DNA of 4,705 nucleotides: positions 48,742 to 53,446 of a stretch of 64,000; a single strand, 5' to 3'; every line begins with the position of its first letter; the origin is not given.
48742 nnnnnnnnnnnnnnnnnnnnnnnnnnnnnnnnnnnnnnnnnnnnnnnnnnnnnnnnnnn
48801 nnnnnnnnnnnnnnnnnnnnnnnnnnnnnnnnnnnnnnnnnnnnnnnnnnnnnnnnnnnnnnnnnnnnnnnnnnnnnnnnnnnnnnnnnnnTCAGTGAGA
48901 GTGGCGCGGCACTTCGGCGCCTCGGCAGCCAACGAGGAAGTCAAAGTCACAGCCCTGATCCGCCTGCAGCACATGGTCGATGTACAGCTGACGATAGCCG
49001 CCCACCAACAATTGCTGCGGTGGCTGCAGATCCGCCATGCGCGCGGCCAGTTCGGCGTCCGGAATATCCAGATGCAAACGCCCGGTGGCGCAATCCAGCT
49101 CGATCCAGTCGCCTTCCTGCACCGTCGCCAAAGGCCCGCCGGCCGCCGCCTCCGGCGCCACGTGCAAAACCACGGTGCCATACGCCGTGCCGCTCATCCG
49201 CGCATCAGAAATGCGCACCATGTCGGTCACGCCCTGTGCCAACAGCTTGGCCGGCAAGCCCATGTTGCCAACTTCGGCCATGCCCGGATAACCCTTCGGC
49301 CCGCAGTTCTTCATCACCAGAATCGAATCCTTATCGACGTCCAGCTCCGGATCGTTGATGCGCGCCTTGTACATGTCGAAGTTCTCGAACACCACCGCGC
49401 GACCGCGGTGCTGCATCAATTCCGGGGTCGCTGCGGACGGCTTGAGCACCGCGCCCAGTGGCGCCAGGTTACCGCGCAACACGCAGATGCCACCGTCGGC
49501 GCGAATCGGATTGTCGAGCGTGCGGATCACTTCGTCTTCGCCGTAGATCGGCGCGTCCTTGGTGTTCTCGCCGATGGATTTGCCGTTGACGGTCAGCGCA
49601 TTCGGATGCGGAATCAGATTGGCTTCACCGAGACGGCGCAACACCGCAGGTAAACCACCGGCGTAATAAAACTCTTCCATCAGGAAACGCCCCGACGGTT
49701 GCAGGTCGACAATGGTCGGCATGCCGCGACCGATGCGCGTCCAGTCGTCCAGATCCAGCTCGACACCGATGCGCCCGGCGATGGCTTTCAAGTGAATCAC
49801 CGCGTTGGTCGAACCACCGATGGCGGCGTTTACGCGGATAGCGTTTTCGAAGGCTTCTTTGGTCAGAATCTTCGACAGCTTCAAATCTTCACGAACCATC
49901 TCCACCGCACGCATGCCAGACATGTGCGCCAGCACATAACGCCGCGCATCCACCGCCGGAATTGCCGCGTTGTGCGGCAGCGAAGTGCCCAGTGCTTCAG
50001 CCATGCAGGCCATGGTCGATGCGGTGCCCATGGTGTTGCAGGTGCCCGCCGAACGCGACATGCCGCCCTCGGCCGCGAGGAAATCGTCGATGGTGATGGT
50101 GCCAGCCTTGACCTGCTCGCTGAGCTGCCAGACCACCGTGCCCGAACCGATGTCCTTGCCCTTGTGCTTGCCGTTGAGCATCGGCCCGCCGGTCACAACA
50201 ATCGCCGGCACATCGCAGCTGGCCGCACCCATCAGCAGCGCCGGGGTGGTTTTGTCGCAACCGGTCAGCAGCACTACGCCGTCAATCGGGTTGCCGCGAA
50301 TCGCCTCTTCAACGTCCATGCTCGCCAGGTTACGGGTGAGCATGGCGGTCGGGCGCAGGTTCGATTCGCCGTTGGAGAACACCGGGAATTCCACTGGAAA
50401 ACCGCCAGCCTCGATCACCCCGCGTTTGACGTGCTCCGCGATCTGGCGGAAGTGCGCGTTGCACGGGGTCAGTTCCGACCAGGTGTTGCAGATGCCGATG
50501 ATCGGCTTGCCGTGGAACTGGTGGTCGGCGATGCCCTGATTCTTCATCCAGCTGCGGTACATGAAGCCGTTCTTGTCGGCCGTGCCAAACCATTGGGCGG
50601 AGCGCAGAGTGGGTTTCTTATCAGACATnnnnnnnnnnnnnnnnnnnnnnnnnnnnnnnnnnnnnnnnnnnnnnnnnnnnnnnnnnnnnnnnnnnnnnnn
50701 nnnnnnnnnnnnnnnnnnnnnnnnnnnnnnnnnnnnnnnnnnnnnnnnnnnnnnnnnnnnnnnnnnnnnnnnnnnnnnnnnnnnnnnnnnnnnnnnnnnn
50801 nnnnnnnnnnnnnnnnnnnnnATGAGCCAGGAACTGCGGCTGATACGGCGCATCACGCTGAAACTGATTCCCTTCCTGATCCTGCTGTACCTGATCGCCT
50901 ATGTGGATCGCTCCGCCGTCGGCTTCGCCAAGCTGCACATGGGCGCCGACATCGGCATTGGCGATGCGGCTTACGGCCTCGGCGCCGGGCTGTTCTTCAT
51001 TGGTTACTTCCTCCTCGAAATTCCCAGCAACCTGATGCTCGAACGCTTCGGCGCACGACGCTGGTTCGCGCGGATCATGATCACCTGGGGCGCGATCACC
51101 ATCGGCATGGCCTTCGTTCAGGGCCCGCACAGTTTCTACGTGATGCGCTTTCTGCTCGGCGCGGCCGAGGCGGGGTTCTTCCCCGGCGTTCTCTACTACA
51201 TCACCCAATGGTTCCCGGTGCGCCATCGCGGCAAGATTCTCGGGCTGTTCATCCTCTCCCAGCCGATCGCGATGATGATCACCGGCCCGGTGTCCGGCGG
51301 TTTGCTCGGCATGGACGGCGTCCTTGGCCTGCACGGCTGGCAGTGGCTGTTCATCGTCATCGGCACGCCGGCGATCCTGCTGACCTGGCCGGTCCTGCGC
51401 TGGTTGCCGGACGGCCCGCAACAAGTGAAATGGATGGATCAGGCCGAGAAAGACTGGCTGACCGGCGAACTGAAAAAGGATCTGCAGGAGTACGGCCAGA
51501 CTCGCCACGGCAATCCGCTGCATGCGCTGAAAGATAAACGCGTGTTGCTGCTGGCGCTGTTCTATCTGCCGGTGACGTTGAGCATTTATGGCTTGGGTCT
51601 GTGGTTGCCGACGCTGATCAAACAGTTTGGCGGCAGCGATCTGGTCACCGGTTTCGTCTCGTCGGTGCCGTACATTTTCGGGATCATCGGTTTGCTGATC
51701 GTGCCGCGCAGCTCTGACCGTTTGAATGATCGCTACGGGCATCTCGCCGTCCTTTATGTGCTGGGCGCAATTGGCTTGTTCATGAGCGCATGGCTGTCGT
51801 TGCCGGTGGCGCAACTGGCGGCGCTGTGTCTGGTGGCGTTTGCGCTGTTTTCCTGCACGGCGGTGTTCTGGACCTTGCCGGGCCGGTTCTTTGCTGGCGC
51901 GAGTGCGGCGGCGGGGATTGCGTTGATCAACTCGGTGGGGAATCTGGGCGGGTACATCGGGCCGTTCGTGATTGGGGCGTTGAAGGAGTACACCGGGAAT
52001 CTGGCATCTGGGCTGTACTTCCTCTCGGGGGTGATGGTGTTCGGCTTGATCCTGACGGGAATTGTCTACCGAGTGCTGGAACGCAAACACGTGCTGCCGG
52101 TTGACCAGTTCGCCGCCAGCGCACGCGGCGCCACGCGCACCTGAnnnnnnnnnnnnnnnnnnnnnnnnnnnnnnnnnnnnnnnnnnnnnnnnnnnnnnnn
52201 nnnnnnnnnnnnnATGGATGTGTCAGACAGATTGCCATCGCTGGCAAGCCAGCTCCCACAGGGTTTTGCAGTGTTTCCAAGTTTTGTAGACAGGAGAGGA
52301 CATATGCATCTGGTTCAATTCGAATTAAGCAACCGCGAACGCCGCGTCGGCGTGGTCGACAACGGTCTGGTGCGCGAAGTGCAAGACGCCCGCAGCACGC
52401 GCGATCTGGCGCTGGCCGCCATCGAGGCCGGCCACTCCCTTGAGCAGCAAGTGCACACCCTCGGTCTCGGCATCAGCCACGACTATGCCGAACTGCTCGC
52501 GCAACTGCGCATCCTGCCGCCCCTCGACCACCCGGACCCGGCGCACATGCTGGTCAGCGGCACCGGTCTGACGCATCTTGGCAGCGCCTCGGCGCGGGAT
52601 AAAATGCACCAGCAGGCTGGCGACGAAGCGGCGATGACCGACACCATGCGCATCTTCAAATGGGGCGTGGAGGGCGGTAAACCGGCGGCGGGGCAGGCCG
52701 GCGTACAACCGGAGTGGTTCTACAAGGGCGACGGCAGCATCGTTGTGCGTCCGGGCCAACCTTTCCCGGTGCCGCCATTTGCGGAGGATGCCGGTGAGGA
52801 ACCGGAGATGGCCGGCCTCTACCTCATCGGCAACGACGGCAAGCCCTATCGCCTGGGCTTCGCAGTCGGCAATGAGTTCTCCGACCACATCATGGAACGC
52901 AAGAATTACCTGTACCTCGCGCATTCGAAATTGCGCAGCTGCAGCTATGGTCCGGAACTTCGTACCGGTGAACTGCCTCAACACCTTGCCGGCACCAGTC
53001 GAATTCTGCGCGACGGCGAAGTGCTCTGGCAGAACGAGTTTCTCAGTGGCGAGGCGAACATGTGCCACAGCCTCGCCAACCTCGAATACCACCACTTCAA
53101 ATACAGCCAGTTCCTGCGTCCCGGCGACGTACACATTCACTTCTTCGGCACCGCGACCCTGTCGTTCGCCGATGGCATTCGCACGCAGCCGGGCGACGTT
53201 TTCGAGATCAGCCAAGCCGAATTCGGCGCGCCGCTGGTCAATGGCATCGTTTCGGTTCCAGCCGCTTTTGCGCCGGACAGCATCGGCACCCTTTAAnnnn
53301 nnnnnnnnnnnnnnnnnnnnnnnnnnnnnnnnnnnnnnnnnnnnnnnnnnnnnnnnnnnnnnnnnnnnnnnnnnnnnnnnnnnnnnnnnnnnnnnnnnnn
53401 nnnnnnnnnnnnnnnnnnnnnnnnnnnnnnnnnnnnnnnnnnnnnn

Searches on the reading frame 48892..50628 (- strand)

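Call 27: search_protein_families(library=pfam, proteins=[window:48892-50628:-], max_evalue=1e-8)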
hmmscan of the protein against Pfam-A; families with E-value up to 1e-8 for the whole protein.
window:48892-50628:- (578 aa): 2 families
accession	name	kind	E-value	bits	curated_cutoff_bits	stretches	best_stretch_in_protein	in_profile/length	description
PF00920.27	ILVD_EDD_N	-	2.8e-110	368.8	27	1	41-355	1-316/316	Dihydroxy-acid/6-phosphogluconate dehydratase N-terminal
PF24877.1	ILV_EDD_C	-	3.2e-61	206.5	27.7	1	366-560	1-191/191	Dihydroxy-acid/6-phosphogluconate dehydratase C-terminal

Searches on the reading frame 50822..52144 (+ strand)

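Call 27: search_protein_families(library=pfam, proteins=[window:50822-52144:+], max_evalue=1e-8)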
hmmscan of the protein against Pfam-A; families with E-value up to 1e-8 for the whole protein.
window:50822-52144:+ (440 aa): 1 family
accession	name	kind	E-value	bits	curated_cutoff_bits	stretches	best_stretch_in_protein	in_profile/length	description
PF07690.21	MFS_1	-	3.3e-47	161.5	33.4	1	19-381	1-347/347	Major Facilitator Superfamily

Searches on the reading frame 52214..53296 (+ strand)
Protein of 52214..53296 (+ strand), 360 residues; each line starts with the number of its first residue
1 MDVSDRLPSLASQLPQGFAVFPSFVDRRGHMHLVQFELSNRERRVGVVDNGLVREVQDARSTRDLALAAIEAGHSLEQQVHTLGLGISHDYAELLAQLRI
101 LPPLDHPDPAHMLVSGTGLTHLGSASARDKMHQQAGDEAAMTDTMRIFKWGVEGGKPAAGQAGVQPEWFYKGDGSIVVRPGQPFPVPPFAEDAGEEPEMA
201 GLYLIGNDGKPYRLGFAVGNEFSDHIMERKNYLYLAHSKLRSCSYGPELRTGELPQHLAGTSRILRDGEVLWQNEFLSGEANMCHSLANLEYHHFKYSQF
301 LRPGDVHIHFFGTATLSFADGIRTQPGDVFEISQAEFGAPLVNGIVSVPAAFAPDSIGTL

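Call 27: search_protein_families(library=pfam, proteins=[window:52214-53296:+], max_evalue=1e-8)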
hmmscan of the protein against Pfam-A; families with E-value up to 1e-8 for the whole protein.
window:52214-53296:+ (360 aa): 0 families

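Call 86: search_protein_families(library=pfam, proteins=[window:52214-53296:+], max_evalue=0.001)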
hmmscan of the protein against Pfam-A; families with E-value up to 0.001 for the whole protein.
window:52214-53296:+ (360 aa): 1 family
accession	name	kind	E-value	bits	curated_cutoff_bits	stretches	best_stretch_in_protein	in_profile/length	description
PF01557.24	FAA_hydrolase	-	0.00031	20.9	23.9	1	162-339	27-208/214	Fumarylacetoacetate (FAA) hydrolase C-terminal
